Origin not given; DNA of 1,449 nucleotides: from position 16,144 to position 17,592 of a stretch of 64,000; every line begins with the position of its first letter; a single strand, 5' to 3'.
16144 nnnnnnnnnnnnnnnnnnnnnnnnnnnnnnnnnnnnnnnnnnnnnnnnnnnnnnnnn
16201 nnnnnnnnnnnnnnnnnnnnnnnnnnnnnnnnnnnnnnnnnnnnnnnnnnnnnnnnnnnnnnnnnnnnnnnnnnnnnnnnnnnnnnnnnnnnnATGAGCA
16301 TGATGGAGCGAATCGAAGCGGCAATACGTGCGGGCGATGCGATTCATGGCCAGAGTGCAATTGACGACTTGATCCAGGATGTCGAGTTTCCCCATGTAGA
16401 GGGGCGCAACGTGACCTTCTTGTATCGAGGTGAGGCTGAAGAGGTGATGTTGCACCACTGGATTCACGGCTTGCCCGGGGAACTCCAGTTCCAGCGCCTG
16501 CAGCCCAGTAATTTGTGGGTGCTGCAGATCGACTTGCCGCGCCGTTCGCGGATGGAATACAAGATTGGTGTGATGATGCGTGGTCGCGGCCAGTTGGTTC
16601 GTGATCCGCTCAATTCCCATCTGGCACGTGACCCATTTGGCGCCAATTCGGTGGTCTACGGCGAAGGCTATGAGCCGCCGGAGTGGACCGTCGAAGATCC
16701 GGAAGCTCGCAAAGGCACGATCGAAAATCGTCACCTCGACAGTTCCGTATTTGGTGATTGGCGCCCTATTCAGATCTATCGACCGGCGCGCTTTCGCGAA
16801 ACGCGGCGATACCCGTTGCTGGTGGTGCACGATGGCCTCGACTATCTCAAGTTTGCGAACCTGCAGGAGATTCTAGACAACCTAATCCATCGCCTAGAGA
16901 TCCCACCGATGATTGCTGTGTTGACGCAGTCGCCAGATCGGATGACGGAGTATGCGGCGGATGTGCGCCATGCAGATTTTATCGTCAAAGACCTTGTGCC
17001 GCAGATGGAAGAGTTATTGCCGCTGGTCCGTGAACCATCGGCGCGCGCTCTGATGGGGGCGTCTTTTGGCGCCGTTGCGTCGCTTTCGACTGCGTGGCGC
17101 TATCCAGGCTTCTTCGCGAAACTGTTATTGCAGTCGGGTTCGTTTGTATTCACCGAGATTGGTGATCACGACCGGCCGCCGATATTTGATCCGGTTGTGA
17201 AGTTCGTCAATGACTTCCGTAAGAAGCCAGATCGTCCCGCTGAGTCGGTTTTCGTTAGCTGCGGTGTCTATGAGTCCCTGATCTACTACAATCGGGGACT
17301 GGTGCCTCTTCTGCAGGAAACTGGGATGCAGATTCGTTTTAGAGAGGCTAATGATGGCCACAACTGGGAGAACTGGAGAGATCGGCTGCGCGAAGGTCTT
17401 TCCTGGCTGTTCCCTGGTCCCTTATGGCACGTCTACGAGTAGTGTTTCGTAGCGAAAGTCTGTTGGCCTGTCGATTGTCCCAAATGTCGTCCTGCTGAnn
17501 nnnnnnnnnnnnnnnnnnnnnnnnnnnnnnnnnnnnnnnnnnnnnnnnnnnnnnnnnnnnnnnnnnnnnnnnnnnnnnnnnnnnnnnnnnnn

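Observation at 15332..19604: Compact four-gene operon pairing a divergent ATP-grasp ligase with an S51 (cyanophycinase-fold)-like protein and two esterases: candidate uncharacterised amide-ligation/turnover system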

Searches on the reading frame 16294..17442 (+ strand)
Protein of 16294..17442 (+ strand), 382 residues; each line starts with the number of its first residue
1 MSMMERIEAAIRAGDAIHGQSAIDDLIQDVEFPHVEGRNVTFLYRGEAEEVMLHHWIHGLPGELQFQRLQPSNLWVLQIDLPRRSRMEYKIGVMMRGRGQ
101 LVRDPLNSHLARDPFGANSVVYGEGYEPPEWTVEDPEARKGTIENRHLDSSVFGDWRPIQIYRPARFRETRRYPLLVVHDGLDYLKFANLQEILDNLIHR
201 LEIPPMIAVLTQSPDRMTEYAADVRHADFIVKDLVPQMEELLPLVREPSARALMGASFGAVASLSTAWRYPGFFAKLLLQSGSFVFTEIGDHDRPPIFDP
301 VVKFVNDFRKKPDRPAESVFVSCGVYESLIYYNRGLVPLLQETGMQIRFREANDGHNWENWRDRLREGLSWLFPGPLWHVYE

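Call 3: search_protein_families(library=pfam, proteins=[window:16294-17442:+], max_evalue=1)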
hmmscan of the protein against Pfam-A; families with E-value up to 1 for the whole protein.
window:16294-17442:+ (382 aa): 3 families
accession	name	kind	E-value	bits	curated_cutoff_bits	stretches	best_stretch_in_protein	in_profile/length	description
PF00756.26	Esterase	-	2.6e-16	60.6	22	1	150-371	1-250/251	Putative esterase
PF11806.14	Enterochelin_N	-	0.0067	17.6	27.1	1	40-92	2-63/120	Enterochelin esterase, N-terminal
PF12146.15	Hydrolase_4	-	0.19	11.4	27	1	222-284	50-111/239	Serine aminopeptidase, S33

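Call 4: search_protein_families(library=ncbifam, proteins=[window:16294-17442:+], max_evalue=1)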
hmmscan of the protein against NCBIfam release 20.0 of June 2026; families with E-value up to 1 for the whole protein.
window:16294-17442:+ (382 aa): 4 families
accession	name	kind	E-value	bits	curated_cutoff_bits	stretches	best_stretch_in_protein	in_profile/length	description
NF007758.0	PRK10439.1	equivalog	2.1e-25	89.6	222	1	102-373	143-411/418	enterochelin esterase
NF058612.1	GTNG0744Estse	equivalog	1.7e-15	57.6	450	1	139-369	4-236/242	GTNG_0744 family esterase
NF041944.1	Xylase_Ferestase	equivalog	0.0061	14.8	1200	1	144-292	469-633/694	bifunctional endo-1,4-beta-xylanase/feruloyl esterase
TIGR02821.1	fghA_ester_D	equivalog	0.16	11.5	281.7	1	220-274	111-163/275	S-formylglutathione hydrolase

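Call 45: search_protein_families(library=padloc, proteins=[window:16294-17442:+], max_evalue=0.01)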
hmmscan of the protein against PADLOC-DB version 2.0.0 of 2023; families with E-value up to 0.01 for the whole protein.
window:16294-17442:+ (382 aa): 0 families

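Call 71: search_solved_structures(query=window:16294-17442:+, max_evalue=0.01)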
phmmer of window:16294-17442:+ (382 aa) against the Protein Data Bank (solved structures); distinct sequences matched with E-value up to 0.01: 17.
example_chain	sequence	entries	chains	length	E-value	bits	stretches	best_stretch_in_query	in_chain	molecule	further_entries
2b20_A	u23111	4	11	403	1.6e-10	43.8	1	150-379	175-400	enterochelin esterase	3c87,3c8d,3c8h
7xrt_A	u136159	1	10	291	3.9e-10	42.5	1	142-369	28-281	Ferulic acid esterase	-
8bbp_B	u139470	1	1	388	4.8e-10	42.2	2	224-373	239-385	Ferulic acid esterase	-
8bbp_A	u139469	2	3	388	6e-10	41.9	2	224-373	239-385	Ferulic acid esterase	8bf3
6rzn_A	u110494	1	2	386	6.7e-10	41.7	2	224-373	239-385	Ferulic acid esterase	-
7xrv_A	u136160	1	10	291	1e-09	41.1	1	142-369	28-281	Ferulic acid esterase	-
3mga_A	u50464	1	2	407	5.3e-09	38.8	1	100-373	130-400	Enterochelin esterase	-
6ne9_A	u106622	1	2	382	2.8e-07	33.1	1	140-373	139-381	Isoamylase protein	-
5vol_A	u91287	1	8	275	5.9e-07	32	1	148-369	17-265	Putative esterase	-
6mot_A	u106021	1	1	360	2.5e-05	26.7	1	140-370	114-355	Isoamylase N-terminal domain protein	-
6rzo_B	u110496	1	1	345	2.6e-05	26.6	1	141-367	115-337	Ferulic acid esterase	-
6rzo_A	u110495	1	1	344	2.7e-05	26.6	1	141-367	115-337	Ferulic acid esterase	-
6mou_A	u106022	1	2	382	2.7e-05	26.5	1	140-372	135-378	Isoamylase N-terminal domain protein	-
7b5v_A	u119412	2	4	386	3.8e-05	26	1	140-373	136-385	Carbohydrate Esterase family 1 protein with an N-terminal carbohydrate binding module fami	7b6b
1jjf_A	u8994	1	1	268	0.0014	20.9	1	140-362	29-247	ENDO-1,4-BETA-XYLANASE Z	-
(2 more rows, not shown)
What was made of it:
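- Closest known: Enterochelin esterase Fes and CE1 esterases with an N-terminal E-set/CBM48 domain. Same: Gene 2 has the same two-domain layout and a Ser-His-acid esterase core (calls 3, 4, 71).
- Gene 2 has the E-set + CE1 architecture also found in carbohydrate esterases that carry CBM48 (call 71). The best named matches of gene 2 are enterochelin esterases (calls 4, 71).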
